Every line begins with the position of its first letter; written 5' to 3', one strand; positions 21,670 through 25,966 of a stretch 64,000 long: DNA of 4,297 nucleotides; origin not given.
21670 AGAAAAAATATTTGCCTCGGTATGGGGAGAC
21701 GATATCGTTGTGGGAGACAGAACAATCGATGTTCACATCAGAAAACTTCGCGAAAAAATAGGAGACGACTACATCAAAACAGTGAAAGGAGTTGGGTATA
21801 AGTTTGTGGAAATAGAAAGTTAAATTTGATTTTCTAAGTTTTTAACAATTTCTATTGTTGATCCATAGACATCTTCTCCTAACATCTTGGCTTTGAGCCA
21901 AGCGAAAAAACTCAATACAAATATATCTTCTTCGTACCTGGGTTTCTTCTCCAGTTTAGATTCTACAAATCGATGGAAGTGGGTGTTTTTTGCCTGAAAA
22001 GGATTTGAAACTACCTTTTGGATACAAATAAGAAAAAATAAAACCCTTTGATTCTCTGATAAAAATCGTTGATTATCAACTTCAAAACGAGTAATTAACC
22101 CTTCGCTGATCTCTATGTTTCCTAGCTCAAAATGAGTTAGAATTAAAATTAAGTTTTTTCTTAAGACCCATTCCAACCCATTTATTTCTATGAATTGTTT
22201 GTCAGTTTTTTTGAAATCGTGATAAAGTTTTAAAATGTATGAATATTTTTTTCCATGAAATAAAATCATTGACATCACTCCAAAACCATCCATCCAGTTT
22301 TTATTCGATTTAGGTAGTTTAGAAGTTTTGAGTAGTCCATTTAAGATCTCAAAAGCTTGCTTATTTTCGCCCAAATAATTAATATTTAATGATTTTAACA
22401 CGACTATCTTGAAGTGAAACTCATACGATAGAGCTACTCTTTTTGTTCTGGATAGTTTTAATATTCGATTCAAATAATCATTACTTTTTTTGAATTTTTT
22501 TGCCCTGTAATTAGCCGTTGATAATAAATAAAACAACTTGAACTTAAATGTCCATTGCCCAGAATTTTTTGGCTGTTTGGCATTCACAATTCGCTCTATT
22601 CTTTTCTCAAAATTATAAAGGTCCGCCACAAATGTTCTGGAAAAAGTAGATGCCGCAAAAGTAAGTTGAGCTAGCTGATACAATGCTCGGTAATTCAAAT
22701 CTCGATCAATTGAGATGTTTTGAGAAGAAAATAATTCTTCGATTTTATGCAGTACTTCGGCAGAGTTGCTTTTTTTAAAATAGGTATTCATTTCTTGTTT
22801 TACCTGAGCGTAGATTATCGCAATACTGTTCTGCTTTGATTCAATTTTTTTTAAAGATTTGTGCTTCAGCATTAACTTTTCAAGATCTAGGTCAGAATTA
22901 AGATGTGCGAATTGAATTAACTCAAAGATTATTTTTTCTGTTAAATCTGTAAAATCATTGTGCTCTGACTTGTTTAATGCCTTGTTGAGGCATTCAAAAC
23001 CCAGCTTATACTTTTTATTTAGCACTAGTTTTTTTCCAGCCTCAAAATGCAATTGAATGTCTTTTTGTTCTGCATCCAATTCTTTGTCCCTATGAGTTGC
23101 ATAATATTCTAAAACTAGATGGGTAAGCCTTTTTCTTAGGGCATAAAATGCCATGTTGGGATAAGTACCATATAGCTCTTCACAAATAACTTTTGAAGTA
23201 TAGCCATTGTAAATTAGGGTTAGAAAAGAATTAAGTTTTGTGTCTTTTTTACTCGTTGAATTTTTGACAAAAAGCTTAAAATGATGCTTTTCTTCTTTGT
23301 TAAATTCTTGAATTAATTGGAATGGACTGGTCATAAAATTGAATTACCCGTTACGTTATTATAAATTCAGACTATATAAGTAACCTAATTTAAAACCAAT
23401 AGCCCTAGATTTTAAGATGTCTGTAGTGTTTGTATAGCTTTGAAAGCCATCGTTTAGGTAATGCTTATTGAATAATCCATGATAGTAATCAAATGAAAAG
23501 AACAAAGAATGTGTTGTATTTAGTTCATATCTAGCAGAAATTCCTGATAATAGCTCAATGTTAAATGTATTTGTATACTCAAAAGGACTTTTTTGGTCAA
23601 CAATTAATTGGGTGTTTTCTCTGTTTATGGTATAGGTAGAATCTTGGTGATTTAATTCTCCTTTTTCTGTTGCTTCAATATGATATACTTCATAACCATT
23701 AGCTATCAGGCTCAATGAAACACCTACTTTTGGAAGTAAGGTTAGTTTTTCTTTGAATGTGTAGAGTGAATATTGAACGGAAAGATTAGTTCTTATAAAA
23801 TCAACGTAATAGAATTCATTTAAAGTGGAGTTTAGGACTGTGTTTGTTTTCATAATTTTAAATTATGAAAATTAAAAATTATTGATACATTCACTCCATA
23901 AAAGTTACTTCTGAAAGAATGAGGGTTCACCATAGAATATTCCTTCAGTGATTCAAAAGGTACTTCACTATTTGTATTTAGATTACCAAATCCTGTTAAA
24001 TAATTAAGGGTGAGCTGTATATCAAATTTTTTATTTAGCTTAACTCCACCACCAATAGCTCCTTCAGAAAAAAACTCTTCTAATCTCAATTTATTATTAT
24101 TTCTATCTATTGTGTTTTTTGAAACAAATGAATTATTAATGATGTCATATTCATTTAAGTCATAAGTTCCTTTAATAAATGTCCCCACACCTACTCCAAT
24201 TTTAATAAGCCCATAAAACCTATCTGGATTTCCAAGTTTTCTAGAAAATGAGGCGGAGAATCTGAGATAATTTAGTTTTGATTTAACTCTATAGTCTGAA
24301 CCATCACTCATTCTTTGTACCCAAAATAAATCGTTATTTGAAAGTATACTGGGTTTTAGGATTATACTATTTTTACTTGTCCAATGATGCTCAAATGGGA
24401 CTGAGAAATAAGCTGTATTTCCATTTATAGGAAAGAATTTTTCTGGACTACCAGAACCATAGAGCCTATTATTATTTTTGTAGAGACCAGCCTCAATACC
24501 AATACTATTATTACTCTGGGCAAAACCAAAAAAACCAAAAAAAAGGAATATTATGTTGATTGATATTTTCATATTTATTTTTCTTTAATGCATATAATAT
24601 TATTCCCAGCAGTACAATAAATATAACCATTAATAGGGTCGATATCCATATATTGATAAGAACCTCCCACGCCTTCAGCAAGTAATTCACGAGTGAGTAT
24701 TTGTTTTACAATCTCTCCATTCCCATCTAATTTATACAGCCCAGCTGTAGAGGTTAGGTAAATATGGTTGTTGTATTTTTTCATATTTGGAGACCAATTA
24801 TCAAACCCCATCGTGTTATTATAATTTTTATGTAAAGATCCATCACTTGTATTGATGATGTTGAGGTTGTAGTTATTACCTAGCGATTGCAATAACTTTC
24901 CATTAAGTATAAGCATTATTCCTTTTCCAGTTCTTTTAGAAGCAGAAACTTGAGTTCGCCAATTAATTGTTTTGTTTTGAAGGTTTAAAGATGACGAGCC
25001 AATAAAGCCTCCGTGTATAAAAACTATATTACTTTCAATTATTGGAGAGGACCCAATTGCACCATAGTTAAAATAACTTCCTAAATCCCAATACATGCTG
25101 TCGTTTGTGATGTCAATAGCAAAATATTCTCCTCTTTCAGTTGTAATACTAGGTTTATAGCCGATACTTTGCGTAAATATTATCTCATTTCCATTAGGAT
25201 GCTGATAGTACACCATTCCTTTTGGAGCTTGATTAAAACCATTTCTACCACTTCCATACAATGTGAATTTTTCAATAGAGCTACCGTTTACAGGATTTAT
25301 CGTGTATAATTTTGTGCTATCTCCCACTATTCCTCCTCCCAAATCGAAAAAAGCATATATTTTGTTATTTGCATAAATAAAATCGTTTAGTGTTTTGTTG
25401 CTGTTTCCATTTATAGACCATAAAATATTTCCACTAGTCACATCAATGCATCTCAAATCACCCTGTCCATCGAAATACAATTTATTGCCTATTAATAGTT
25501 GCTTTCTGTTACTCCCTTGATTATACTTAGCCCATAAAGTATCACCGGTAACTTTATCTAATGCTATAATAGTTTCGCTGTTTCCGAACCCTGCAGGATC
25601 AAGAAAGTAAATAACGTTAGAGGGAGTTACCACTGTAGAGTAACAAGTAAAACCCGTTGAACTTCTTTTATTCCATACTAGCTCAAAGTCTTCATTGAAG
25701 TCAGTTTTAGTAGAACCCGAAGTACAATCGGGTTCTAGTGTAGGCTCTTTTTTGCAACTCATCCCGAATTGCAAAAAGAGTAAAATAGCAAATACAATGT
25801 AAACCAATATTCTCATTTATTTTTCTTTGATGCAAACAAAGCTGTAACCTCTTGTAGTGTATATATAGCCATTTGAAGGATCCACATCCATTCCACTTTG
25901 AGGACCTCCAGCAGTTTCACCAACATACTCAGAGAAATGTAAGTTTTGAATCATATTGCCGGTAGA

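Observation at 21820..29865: Seven-gene translationally coupled envelope operon with no confident functional assignment: best candidate for an undescribed system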

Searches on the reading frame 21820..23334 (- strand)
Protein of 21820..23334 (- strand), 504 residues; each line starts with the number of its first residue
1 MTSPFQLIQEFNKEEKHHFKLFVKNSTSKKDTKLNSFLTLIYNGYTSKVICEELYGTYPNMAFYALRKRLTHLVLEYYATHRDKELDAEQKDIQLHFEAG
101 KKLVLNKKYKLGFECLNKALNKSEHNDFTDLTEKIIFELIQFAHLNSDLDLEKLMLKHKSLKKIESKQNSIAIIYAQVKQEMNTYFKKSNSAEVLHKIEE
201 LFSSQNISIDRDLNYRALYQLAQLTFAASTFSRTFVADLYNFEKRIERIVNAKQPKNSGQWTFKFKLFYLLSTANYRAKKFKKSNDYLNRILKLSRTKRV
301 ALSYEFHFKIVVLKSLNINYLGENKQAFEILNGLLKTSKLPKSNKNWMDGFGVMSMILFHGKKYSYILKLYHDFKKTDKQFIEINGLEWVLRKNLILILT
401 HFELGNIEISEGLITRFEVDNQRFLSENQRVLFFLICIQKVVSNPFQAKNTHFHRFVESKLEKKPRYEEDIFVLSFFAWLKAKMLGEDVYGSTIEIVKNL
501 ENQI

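Call 3: search_protein_families(library=pfam, proteins=[window:21820-23334:-], max_evalue=1)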
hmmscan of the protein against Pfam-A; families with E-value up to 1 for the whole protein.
window:21820-23334:- (504 aa): 3 families
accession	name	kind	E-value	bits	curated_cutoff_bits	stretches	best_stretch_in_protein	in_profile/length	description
PF14853.12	Fis1_TPR_C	-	0.0085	16.7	25.3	1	268-295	4-31/53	Fis1 C-terminal tetratricopeptide repeat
PF08795.16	DUF1796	-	0.014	15.7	23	1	373-440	65-131/166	Putative papain-like cysteine peptidase (DUF1796)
PF07719.23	TPR_2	-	0.018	15.6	27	0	266-296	2-32/34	Tetratricopeptide repeat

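Call 4: search_protein_families(library=ncbifam, proteins=[window:21820-23334:-], max_evalue=1)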
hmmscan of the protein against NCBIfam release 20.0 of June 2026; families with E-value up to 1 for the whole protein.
window:21820-23334:- (504 aa): 0 families

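Call 6: search_protein_families(library=padloc, proteins=[window:21820-23334:-], max_evalue=1)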
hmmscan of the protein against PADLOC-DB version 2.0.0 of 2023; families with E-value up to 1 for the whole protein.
window:21820-23334:- (504 aa): 0 families

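Call 45: find_related_loci(query=window:21820-23334:-, collection=metagenome_contigs, flank=10000)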
Query window:21820-23334:- (504 aa) in metagenome_contigs; peptide patterns used: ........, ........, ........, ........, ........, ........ (x = any residue, [..] = any of these).
100 stretches matched a pattern; 24 encode a relative of the query (tblastn E <= 1e-3); 24 distinct loci.
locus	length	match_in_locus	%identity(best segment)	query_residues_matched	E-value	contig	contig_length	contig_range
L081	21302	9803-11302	93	1-500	0e+0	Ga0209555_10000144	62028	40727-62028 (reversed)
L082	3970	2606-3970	94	1-455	0e+0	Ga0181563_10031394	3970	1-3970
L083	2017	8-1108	63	134-500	3e-161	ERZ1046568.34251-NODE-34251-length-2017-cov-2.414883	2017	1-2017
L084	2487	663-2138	29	6-498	2e-50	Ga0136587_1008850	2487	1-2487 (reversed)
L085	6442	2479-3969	30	1-498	9e-50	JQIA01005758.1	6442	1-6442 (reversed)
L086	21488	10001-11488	30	1-497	9e-49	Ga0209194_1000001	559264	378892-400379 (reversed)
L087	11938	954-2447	30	1-499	3e-47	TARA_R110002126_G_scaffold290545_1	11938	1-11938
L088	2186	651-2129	29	6-499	1e-47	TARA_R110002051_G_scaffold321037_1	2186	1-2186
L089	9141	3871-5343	28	6-497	8e-47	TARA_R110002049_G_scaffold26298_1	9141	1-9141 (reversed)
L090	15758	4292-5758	30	8-497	4e-46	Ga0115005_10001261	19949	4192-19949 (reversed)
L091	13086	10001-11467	30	8-497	3e-46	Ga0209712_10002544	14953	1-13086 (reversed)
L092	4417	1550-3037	28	1-497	9e-46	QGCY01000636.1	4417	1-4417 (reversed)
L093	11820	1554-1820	90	416-504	1e-45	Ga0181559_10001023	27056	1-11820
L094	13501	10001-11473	29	6-497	5e-45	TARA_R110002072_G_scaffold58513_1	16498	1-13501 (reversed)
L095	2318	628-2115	29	1-497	2e-45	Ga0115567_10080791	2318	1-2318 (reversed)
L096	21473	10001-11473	29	6-497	1e-41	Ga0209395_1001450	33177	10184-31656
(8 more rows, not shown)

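Call 49: search_protein_families(library=pfam, proteins=[L086:10001-11497:+, L096:9986-11482:+, L086:9170-9658:-, L086:11578-12177:-, L086:12177-12638:-, L086:12655-13410:-, L086:7534-8274:-, L082:637-1365:+], max_evalue=0.1)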
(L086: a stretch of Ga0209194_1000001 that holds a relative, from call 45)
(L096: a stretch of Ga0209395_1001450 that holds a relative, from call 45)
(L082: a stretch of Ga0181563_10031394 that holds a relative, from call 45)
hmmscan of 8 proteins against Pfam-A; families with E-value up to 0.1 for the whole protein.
L086:10001-11497:+ (498 aa): 1 family
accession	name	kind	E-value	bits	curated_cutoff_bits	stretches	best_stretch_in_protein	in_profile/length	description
PF24760.1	TPR_IF140_C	-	0.024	15.5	27.4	1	315-369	66-121/124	IF140 C-terminal TPR domain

L096:9986-11482:+ (498 aa): 1 family
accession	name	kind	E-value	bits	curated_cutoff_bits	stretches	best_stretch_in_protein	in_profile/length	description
PF09862.15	DUF2089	-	0.027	14.6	33.4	0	168-187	22-41/47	Domain of unknown function (DUF2089)-HTH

L086:9170-9658:- (162 aa): 6 families
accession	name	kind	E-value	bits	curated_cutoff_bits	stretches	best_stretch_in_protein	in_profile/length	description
PF05360.19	YiaAB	-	6.7e-39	132.3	26.6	2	34-86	1-53/53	yiaA/B two helix domain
PF19506.4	DUF6040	-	0.0013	18.7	23.4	1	6-116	43-156/233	Family of unknown function (DUF6040)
PF06749.17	DUF1218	-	0.027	15.4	25.3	0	69-116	10-57/95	Protein of unknown function (DUF1218)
PF13903.11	Claudin_2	-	0.028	14.6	29.1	0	10-79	63-131/192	PMP-22/EMP/MP20/Claudin tight junction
PF01970.21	TctA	-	0.036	13.1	28.9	1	33-149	94-206/423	Tripartite tricarboxylate transporter TctA family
PF12670.12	DUF3792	-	0.042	14.4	31.3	0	38-78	38-78/115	Protein of unknown function (DUF3792)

L086:11578-12177:- (199 aa): 4 families
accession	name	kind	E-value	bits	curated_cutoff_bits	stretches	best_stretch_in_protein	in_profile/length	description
PF01502.23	PRA-CH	-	7.8e-33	112.6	27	1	27-99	1-73/74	Phosphoribosyl-AMP cyclohydrolase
PF01503.22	PRA-PH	-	1.4e-16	61.1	21.3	1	111-198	2-86/86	Phosphoribosyl-ATP pyrophosphohydrolase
PF01526.23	DDE_Tnp_Tn3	-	0.076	12.2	24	1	104-150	7-53/389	Tn3 transposase DDE domain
PF25767.1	ARM_TBCD_2nd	-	0.096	12.5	29.7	0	99-159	61-121/245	Tubulin-specific chaperone D-like, ARM repeats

L086:12177-12638:- (153 aa): 7 families
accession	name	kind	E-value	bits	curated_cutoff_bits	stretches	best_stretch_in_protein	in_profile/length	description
PF00583.31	Acetyltransf_1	-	3.4e-15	56.8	20.7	1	22-131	7-116/116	Acetyltransferase (GNAT) family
PF13508.13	Acetyltransf_7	-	3e-12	47.2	27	1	49-132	2-83/84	Acetyltransferase (GNAT) domain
PF13673.13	Acetyltransf_10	-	1.2e-10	41.9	23.6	1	46-148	27-124/128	Acetyltransferase (GNAT) domain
PF13527.13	Acetyltransf_9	-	0.00034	21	25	1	51-133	42-126/127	Acetyltransferase (GNAT) domain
PF23209.2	IDM1_C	-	0.0028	18.2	33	1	56-141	39-122/140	Increased DNA methylation 1, C-terminal domain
PF13420.13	Acetyltransf_4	-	0.04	14.4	24.3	1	50-137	49-140/155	Acetyltransferase (GNAT) domain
PF13222.11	DUF4030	-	0.043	14.3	25.2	1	57-149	7-94/142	Protein of unknown function (DUF4030)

L086:12655-13410:- (251 aa): 11 families
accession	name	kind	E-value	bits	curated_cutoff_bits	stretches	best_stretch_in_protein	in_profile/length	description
PF00977.27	His_biosynth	-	2.9e-85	285.8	23.6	1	5-233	1-227/228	Histidine biosynthesis protein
PF02581.23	TMP-TENI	-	1.3e-06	28.4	27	1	59-104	134-178/180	Thiamine monophosphate synthase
PF05690.20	ThiG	-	2.1e-06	27.7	23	1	29-120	130-220/247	Thiazole biosynthesis protein ThiG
PF03060.21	NMO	-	8.9e-06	25.7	28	1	60-104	179-223/331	Nitronate monooxygenase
PF01180.27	DHO_dh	-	1.2e-05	25.1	27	1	60-113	224-280/291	Dihydroorotate dehydrogenase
PF01207.24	Dus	-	1.4e-05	24.8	20.4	1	59-119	169-229/311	Dihydrouridine synthase (Dus)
PF04309.18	G3P_antiterm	-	8.1e-05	22.5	27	1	62-105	127-170/173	Glycerol-3-phosphate responsive antiterminator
PF00290.26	Trp_syntA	-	0.0017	17.8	27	1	61-111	185-234/259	Tryptophan synthase alpha chain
PF00478.31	IMPDH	-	0.0074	15.8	25.6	1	40-102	113-172/345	IMP dehydrogenase / GMP reductase domain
PF01884.23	PcrB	-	0.01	15.7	23.9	1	41-101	150-206/226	PcrB family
PF03437.21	BtpA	-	0.033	14.1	30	1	52-114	178-237/254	BtpA family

L086:7534-8274:- (246 aa): 1 family
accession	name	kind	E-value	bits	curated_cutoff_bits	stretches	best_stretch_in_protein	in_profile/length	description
PF00892.27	EamA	-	6.4e-30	104.6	28.2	2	104-241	2-134/135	EamA-like transporter family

L082:637-1365:+ (242 aa): 2 families
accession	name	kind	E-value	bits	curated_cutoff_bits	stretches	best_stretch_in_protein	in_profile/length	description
PF11383.14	DUF3187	-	0.011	15.4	24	0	39-70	233-264/320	Protein of unknown function (DUF3187)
PF13609.12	Porin_4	-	0.092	13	27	0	133-233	160-268/310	Gram-negative porin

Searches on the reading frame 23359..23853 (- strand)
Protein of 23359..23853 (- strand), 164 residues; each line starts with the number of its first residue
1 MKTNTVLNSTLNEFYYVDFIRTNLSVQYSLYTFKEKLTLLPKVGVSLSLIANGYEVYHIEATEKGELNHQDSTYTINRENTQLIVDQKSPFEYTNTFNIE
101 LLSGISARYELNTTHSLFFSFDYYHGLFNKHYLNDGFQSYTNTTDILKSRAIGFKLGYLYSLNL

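Call 3: search_protein_families(library=pfam, proteins=[window:23359-23853:-], max_evalue=1)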
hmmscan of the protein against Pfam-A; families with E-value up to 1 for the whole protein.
window:23359-23853:- (164 aa): 1 family
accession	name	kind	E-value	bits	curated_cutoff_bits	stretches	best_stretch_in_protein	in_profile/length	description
PF13568.12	OMP_b-brl_2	-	0.041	14.4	27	1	36-129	104-172/175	Outer membrane protein beta-barrel domain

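Call 4: search_protein_families(library=ncbifam, proteins=[window:23359-23853:-], max_evalue=1)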
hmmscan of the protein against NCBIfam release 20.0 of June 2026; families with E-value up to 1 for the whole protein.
window:23359-23853:- (164 aa): 0 families

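Call 6: search_protein_families(library=padloc, proteins=[window:23359-23853:-], max_evalue=1)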
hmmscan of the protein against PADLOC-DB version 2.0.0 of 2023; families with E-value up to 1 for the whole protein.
window:23359-23853:- (164 aa): 0 families

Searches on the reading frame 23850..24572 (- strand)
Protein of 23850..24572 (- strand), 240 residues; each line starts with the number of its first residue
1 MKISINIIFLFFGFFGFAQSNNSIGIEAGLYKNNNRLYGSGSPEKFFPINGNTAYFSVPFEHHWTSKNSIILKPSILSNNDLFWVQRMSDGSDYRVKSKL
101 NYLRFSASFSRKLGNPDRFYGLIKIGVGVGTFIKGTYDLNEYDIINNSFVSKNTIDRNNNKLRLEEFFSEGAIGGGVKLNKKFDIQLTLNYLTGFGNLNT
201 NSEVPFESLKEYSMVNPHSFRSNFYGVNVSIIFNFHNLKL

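Call 3: search_protein_families(library=pfam, proteins=[window:23850-24572:-], max_evalue=1)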
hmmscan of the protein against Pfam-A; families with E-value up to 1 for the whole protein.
window:23850-24572:- (240 aa): 1 family
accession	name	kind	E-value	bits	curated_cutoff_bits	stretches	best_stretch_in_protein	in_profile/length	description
PF02202.21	Tachykinin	-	0.64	10.6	25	1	115-122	3-10/11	Tachykinin family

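Call 4: search_protein_families(library=ncbifam, proteins=[window:23850-24572:-], max_evalue=1)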
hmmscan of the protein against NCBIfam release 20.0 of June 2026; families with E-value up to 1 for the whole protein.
window:23850-24572:- (240 aa): 0 families

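Call 6: search_protein_families(library=padloc, proteins=[window:23850-24572:-], max_evalue=1)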
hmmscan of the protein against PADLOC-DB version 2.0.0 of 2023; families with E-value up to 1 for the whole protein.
window:23850-24572:- (240 aa): 0 families

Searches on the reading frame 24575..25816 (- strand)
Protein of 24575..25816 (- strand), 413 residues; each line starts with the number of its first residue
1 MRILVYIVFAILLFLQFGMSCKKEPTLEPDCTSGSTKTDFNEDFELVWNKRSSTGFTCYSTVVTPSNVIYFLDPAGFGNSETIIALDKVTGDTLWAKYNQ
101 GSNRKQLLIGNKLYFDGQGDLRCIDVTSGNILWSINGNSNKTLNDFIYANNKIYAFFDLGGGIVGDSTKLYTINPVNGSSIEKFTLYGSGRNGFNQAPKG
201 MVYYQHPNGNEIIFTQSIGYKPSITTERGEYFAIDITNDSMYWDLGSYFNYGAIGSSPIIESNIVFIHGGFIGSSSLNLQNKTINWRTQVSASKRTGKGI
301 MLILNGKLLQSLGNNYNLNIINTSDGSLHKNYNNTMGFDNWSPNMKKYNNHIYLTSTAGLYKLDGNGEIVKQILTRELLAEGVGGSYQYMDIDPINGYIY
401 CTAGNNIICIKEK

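Call 3: search_protein_families(library=pfam, proteins=[window:24575-25816:-], max_evalue=1)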
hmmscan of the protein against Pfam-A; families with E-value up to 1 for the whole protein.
window:24575-25816:- (413 aa): 3 families
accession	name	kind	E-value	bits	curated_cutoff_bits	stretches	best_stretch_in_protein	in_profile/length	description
PF13360.13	PQQ_2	-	2.6e-07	31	27.6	1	46-186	15-146/233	Outer membrane protein assembly factor BamB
PF13570.13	Beta-prop_ACSF4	-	0.013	15.3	133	0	83-138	115-174/329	Beta-alanine-activating enzyme, beta-propeller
PF25293.1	Beta-prop_EMC1_N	-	0.1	12.7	34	0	276-347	45-105/219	EMC1 N-terminal beta-propeller domain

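Call 4: search_protein_families(library=ncbifam, proteins=[window:24575-25816:-], max_evalue=1)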
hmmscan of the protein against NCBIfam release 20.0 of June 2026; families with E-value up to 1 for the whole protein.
window:24575-25816:- (413 aa): 3 families
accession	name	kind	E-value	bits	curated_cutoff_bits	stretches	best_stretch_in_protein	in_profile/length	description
NF008351.0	PRK11138.1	equivalog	3.7e-07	29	423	2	224-293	125-191/394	outer membrane protein assembly factor BamB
TIGR03300.1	assembly_YfgL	equivalog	0.0012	17.6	285.2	0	118-154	250-283/377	outer membrane protein assembly factor BamB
TIGR03634.1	arc_protsome_B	equivalog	0.13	11.9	224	1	150-191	90-133/185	archaeal proteasome endopeptidase complex subunit beta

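Call 6: search_protein_families(library=padloc, proteins=[window:24575-25816:-], max_evalue=1)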
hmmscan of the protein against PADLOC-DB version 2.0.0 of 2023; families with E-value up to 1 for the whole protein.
window:24575-25816:- (413 aa): 0 families
